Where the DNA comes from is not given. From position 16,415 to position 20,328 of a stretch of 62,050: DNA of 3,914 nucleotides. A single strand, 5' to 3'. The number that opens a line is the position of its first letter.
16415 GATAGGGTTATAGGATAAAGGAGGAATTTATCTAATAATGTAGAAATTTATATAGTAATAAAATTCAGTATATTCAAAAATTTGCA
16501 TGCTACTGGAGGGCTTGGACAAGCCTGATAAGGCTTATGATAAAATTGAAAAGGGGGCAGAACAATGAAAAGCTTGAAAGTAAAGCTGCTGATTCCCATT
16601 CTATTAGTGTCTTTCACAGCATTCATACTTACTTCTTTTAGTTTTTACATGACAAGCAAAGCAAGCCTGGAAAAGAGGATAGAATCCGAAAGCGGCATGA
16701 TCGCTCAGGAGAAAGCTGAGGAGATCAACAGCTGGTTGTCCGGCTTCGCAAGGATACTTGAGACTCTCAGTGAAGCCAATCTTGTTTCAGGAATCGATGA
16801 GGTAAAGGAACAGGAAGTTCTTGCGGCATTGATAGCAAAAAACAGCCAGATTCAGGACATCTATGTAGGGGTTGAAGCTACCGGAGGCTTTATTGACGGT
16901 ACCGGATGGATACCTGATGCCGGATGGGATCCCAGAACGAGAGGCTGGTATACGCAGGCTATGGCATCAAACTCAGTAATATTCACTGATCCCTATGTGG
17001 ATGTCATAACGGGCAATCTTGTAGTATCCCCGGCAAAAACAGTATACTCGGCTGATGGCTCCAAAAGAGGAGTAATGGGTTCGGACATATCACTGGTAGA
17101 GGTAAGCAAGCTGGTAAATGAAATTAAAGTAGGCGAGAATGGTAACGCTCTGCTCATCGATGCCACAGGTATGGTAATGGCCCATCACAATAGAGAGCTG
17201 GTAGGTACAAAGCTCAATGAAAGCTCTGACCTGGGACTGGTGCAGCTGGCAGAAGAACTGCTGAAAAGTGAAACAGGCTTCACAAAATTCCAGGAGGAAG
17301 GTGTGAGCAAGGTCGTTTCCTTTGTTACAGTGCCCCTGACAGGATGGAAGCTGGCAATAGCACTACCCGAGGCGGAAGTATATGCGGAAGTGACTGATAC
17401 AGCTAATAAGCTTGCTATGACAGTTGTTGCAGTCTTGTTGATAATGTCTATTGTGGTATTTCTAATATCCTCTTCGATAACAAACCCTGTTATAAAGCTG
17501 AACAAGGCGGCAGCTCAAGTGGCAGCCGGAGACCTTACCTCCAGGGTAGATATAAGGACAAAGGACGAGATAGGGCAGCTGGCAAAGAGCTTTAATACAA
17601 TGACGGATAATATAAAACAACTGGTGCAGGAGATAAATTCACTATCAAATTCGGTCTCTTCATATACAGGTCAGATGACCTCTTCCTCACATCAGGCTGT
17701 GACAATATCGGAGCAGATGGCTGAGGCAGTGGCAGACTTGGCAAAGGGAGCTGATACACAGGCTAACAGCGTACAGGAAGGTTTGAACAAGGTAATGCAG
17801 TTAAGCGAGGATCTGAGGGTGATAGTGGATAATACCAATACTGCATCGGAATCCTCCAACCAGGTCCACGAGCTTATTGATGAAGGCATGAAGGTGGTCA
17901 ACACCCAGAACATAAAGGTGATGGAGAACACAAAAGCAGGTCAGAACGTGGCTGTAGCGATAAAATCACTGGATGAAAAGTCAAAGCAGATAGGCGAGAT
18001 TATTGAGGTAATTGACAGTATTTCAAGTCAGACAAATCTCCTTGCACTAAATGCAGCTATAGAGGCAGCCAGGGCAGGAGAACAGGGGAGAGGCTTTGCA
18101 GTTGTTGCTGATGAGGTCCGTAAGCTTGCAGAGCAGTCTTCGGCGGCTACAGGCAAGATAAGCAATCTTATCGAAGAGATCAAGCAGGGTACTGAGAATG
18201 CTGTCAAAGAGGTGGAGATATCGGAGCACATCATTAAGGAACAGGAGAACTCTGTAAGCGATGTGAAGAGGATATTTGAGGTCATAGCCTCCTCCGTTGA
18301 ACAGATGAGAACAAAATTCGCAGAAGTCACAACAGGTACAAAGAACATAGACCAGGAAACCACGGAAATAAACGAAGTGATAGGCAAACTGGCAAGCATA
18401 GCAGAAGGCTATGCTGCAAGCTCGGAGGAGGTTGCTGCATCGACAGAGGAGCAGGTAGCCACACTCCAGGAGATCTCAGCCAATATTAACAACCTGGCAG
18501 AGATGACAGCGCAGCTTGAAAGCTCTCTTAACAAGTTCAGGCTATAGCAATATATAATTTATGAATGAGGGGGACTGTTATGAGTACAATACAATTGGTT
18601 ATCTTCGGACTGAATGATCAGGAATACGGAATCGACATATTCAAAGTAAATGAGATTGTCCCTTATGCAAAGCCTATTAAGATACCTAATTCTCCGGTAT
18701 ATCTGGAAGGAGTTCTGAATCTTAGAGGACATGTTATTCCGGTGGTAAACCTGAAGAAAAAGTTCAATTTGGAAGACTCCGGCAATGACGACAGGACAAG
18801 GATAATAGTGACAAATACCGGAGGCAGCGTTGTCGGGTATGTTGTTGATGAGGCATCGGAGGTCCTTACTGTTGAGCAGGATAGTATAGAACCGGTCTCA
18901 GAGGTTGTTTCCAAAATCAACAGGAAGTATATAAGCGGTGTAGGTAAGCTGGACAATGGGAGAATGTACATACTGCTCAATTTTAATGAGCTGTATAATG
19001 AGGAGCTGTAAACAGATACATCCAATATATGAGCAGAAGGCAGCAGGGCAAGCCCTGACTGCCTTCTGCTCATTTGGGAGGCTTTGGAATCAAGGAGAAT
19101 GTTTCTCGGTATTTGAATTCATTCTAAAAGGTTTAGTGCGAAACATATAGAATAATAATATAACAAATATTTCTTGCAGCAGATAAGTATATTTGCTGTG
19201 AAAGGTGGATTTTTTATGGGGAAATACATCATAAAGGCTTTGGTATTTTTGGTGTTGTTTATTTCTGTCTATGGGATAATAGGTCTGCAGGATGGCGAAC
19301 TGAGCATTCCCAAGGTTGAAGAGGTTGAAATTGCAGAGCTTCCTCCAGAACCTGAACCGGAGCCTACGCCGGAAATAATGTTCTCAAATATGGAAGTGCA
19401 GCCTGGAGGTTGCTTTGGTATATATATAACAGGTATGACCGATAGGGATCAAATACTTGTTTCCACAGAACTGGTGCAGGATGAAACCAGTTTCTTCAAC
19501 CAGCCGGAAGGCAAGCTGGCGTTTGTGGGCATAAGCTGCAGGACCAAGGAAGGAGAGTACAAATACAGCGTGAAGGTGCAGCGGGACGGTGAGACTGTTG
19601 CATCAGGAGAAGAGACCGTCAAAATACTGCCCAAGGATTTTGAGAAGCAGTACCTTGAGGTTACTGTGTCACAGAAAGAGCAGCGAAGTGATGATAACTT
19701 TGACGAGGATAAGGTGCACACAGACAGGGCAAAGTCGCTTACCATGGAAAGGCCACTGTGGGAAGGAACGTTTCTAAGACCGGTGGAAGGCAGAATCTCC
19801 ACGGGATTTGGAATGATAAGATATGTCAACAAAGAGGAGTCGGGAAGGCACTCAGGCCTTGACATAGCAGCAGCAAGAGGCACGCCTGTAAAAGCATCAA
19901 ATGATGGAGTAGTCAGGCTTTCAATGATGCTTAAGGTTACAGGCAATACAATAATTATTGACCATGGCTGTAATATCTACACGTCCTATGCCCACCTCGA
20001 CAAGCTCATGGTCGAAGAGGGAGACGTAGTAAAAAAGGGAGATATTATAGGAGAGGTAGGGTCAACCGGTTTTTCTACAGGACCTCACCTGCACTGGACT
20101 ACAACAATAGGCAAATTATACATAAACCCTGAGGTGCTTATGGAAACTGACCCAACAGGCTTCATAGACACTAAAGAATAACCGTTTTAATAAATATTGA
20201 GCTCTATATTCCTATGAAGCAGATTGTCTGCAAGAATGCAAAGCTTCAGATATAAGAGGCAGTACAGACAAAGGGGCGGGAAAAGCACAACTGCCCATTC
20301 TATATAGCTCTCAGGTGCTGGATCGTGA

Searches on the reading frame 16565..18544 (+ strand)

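Call 35: search_protein_families(library=ncbifam, proteins=[window:16565-18544:+], max_evalue=0.00001)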
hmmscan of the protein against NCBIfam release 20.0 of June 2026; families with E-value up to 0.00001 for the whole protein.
window:16565-18544:+ (660 aa): 25 families
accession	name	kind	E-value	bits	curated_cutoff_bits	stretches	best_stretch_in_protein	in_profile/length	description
NF058645.1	MCPCtpMPsAe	equivalog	3.1e-43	148.4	900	1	254-644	178-549/558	methyl-accepting chemotaxis protein CtpM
NF041847.1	transduc_aer2_vibrio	equivalog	8.2e-34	116.9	1200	1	304-634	454-749/804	aerotaxis transducer Aer2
NF011615.0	PRK15041.1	equivalog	1e-33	116.8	947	1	283-582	196-468/554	methyl-accepting chemotaxis protein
NF047851.1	MCPCitTducer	equivalog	1.4e-33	116.8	900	1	282-595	194-479/553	methyl-accepting chemotaxis citrate transducer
NF011622.0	PRK15048.1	equivalog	1.5e-33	116.7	900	1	282-582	193-466/553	methyl-accepting chemotaxis protein II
NF007309.0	PRK09793.1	equivalog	1.6e-29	103.3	903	1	284-636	194-515/533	methyl-accepting chemotaxis protein IV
NF050802.1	AspChtxCcaA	equivalog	1.8e-20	72.9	1300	1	452-606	548-691/700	aspartate chemotaxis receptor CcaA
NF040691.1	MtrAB_MtrB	equivalog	2.2e-17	63.3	450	1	270-362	177-269/507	MtrAB system histidine kinase MtrB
NF052458.1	PhdiestGepA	equivalog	1.6e-12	46.5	1200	1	120-357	162-421/840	phosphodiesterase GepA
NF033092.0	HK_WalK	equivalog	6.4e-12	44.8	725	1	179-629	72-516/594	cell wall metabolism sensor histidine kinase WalK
NF038263.1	prot_phos_SiaA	equivalog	1.1e-11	44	700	1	168-384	179-410/658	biofilm regulation protein phosphatase SiaA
NF053592.1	HK_near_YfiR_like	equivalog_domain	3.5e-11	43.1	194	1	272-351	142-222/223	sensor histidine kinase, YfiR-like protein-associated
NF011874.0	PRK15347.1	equivalog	1.5e-10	39.8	852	1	205-392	222-405/921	two component system sensor kinase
NF007837.0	PRK10549.1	equivalog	2.4e-10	39.8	603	1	288-355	170-238/466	envelope stress sensor histidine kinase BaeS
NF012163.2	BaeS_SmeS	equivalog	4e-10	39.2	500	1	283-353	166-236/457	sensor histidine kinase efflux regulator BaeS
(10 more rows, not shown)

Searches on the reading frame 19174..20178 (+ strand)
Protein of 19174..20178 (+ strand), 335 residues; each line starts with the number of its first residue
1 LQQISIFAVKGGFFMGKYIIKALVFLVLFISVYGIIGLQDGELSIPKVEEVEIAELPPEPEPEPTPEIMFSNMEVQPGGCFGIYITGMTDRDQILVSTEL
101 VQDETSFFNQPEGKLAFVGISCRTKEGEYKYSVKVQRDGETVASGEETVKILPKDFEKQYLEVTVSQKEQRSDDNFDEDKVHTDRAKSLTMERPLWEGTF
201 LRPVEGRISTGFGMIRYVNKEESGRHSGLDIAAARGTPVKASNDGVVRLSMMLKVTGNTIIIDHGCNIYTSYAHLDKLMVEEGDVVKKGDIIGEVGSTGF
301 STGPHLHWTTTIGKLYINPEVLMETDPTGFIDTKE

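Call 35: search_protein_families(library=ncbifam, proteins=[window:19174-20178:+], max_evalue=0.00001)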
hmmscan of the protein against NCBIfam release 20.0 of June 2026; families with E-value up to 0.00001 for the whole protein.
window:19174-20178:+ (335 aa): 14 families
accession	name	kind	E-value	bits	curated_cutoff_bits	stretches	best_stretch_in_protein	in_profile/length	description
NF052530.1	Heli_ShapePgp3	exception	1.3e-40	139.3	300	1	105-323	46-264/270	peptidoglycan metallopeptidase Pgp3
NF008652.0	PRK11649.1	equivalog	4.7e-22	78.3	341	1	224-319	311-406/439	murein DD-endopeptidase MepM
NF053824.1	PdgNdpepShyC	equivalog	3.8e-20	72.2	700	1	225-319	295-389/429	peptidoglycan DD-endopeptidase ShyC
NF052529.1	PG_M23_Pgp6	exception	4.3e-20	71.8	600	1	225-323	334-432/452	peptidoglycan metallopeptidase Pgp6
NF053825.1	PdgNdpepShyA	equivalog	3.7e-19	68.7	700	1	223-309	293-379/425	peptidoglycan DD-endopeptidase ShyA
NF052336.1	PdgHdaseHSB100310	equivalog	1e-17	64.5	500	1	198-309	33-140/316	peptidoglycan hydrolase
NF040883.1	amid_act_ActS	equivalog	4.2e-16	58.9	375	1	160-308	75-218/242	amidase activator ActS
NF050804.1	CellDivDipMCaul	equivalog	1.7e-15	56.9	900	1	198-308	505-611/634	cell division endopeptidase DipM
NF041208.1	celldiv_DipM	equivalog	2.2e-14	53.5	740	1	202-321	300-415/419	cell division endopeptidase DipM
NF008123.1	PRK10871.1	equivalog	2.3e-13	50.3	311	1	222-308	261-347/365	murein hydrolase activator NlpD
NF053738.1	S2SprSpoIIQBc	equivalog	2.5e-11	43.6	250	1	225-324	121-224/232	stage II sporulation protein SpoIIQ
NF008644.1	PRK11637.1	equivalog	4.2e-10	39.2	270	1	197-308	261-368/385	murein hydrolase activator EnvC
NF004799.0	PRK06148.1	subfamily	1.2e-07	30.1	1128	1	157-312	374-539/1015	hypothetical protein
NF047755.1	LIC_10271_M23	exception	4.2e-07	29.9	180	1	226-296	117-187/207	LIC_10271 family cell wall hydrolase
